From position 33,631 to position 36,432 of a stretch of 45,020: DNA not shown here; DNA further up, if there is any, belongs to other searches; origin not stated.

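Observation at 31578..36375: Sigma-54 flgB operon opens with a TM-anchored 834-aa TPR protein, a secreted TPR protein and a kinase-less NtrC-type regulator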

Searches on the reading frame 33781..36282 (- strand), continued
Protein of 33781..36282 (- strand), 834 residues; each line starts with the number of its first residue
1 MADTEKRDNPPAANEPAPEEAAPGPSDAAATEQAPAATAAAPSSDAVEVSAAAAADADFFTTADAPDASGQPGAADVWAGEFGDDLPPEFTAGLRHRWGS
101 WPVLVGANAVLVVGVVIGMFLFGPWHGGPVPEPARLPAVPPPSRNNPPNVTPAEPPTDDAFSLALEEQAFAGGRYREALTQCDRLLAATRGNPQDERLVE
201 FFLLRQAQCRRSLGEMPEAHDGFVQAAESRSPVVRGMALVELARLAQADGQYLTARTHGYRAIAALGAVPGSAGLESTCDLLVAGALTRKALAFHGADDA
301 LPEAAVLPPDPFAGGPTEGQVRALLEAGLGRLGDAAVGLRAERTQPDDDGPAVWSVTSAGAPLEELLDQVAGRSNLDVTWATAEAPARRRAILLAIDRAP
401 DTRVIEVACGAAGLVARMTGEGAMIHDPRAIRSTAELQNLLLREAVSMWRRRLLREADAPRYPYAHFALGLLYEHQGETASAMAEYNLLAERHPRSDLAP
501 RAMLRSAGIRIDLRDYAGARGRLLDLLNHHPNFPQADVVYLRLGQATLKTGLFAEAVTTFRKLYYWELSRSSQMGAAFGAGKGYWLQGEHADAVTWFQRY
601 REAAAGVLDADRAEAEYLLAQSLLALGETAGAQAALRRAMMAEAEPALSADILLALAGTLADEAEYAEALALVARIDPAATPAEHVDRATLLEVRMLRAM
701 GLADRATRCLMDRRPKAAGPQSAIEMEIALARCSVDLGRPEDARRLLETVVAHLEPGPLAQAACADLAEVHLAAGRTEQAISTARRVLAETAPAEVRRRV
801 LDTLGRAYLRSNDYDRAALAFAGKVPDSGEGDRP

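Call 23: predict_structure(alignment_id=A1)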
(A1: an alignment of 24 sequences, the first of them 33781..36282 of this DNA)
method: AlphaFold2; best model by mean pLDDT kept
length: 834 residues; sequences in the alignment: 24
mean_pLDDT: 82.4   pTM: 0.68
mean pLDDT of the five models: 82.4, 80.7, 80.3, 80.2, 80.2
residues with pLDDT >= 90: 523; 70-90: 154; 50-70: 29; < 50: 128
segments of 3 or more residues with pLDDT < 50: 1-10, 12-87, 93-95, 126-157, 831-834
pLDDT, mean of each block of 10 residues (from residue 1): 36 37 35 30 28 32 34 33 44 51 78 82 50 40 41 46 88 93 89 83 95 95 95 95 94 96 91 89 95 94 84 79 87 84 80 90 94 88 94 91 94 91 93 94 93 73 92 95 96 92 96 96 94 90 96 96 87 95 97 98 91 97 97 97 92 97 95 93 94 96 96 93 94 94 94 88 94 94 91 89 94 90 77 46
secondary structure, 60 per line:
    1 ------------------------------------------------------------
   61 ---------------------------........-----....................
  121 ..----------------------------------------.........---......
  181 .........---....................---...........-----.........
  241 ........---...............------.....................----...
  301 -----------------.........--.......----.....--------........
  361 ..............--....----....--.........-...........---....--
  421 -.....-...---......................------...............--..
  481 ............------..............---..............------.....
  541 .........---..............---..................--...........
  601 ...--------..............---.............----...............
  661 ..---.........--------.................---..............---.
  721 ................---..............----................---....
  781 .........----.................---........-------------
elements in order (helices of 4 or more, strands of 3 or more residues): H88-95 H101-122 H163-171 H175-189 H193-212 H216-226 H232-248 H252-266 H273-293 H318-326 H329-335 E340-344 E353-362 H363-374 E377-380 H385-388 E391-399 H401-411 E415-418 E422-426 H434-455 H462-476 H479-492 H499-512 H516-529 H536-549 H553-566 H570-587 H590-603 H612-625 H629-641 H646-662 H666-674 H683-699 H703-716 H720-736 H740-753 H758-773 H777-789 H794-810 H814-821

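Call 27: fold_search(model_id=the predicted structure, library=pdb)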
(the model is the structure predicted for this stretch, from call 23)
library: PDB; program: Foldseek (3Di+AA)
matches with E <= 10: 1778; with E <= 0.001: 397
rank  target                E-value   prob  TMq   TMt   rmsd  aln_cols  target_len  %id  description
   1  5dse_C                9.8e-11  1.00  0.30  0.33  14.0       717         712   13  Crystal Structure of the TTC7B/Hyccin Complex (released 2015-12-02)
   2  9rtt_Q                2.2e-09  1.00  0.26  0.25  18.6       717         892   13  Activated Elongation Complex with IWS1 and ELOF1 (released 2025-09-03)
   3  9g8r_B                2.7e-09  1.00  0.25  0.20  22.4       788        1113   13  human SKI7-SKI238 complex in the open state (released 2024-10-16)
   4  9hvq_Q                3.4e-09  1.00  0.26  0.25  18.8       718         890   14  Structure of the transcribing Pol II-DSIF-PAF-SPT6-RECQL5 complex (released 2025-07-16)
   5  7qds_B                4.4e-09  1.00  0.24  0.21  22.0       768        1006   13  Apo human SKI complex in the open state (released 2022-02-02)
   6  7qdr_B                7.0e-09  1.00  0.25  0.18  21.4       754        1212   12  Apo human SKI complex in the closed state (released 2022-02-02)
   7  8bbg_D                7.0e-09  1.00  0.21  0.14  26.9       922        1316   13  Structure of the IFT-A complex; anterograde IFT-A train model (released 2022-12-21)
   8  6bq1_B                7.3e-09  1.00  0.35  0.39  12.4       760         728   13  Human PI4KIIIa lipid kinase complex (released 2017-12-13)
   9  9hmf_K                1.2e-08  1.00  0.19  0.21  22.8       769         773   11  Periplasmic scaffold of the Campylobacter jejuni flagellar motor (alpha carbon trace) (released 2024-12-25)
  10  7dkh_A                1.3e-08  1.00  0.24  0.22  22.4       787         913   12  Crystal structure of the Ctr9/Paf1/Cdc73/Rtf1 quaternary complex (released 2021-11-24)
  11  1w3b_A                1.4e-08  1.00  0.36  0.72   4.3       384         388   18  The superhelical TPR domain of O-linked GlcNAc transferase reveals structural similarities to importin alpha. (released 2004-09-09)
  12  7qdz_B                1.8e-08  1.00  0.25  0.19  21.5       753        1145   12  80S-bound human SKI complex in the closed state (released 2022-02-09)
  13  6eou                  1.9e-08  1.00  0.36  0.82   3.6       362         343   19  O-GlcNAc transferase TPR domain with the intellectual disability associated mutation L254F (released 2018-05-09)
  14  4buj_B                2.0e-08  1.00  0.22  0.16  17.3       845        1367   10  Crystal structure of the S. cerevisiae Ski2-3-8 complex (released 2013-08-28)
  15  7yeh_A                2.6e-08  1.00  0.33  0.29  11.8       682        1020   16  Cryo-EM structure of human OGT-OGA complex (released 2023-07-12)
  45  9hmf_L                2.4e-07  1.00  0.17  0.20  40.8       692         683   10  Periplasmic scaffold of the Campylobacter jejuni flagellar motor (alpha carbon trace) (released 2024-12-25)
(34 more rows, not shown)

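Call 35: find_encoding_contigs(protein=P0001, flank=10000, max_places=3)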
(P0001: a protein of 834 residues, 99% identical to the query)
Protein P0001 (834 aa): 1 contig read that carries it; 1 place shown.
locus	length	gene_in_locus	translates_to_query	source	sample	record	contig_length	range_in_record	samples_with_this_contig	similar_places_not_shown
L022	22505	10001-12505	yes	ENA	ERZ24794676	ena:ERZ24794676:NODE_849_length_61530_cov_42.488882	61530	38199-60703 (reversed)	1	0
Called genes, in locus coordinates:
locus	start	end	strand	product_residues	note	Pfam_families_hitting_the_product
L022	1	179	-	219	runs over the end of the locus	PF02107:FlgH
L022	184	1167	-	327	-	PF08666:SAF (weak), PF13144:ChapFlgA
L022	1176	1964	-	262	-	PF00460:Flg_bb_rod, PF22692:LlgE_F_G_D1, PF06429:Flg_bbr_C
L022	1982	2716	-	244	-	PF22692:LlgE_F_G_D1, PF06429:Flg_bbr_C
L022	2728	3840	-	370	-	-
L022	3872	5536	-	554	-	PF00460:Flg_bb_rod (weak), PF22692:LlgE_F_G_D1, PF07559:FlgE_D2, PF06429:Flg_bbr_C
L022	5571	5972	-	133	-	PF03963:FlgD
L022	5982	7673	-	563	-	PF02120:Flg_hook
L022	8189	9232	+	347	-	PF00072:Response_reg (faint), PF00158:Sigma54_activat, PF14532:Sigma54_activ_2, PF07728:AAA_5 (weak)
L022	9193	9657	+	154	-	PF25601:AAA_lid_14, PF02954:HTH_8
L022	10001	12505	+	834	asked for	PF14559:TPR_19 (faint), PF00515:TPR_1 (faint), PF07719:TPR_2 (faint), PF09976:TPR_21 (faint), PF12895:ANAPC3 (faint), PF13174:TPR_6 (faint), PF13424:TPR_12 (faint), PF13432:TPR_16 (weak), +2 more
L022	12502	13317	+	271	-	PF13174:TPR_6 (faint)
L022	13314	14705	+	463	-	PF00072:Response_reg, PF00158:Sigma54_activat, PF14532:Sigma54_activ_2, PF07728:AAA_5, PF25601:AAA_lid_14, PF02954:HTH_8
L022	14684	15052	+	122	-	PF00460:Flg_bb_rod (weak)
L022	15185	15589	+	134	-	PF00460:Flg_bb_rod (weak), PF06429:Flg_bbr_C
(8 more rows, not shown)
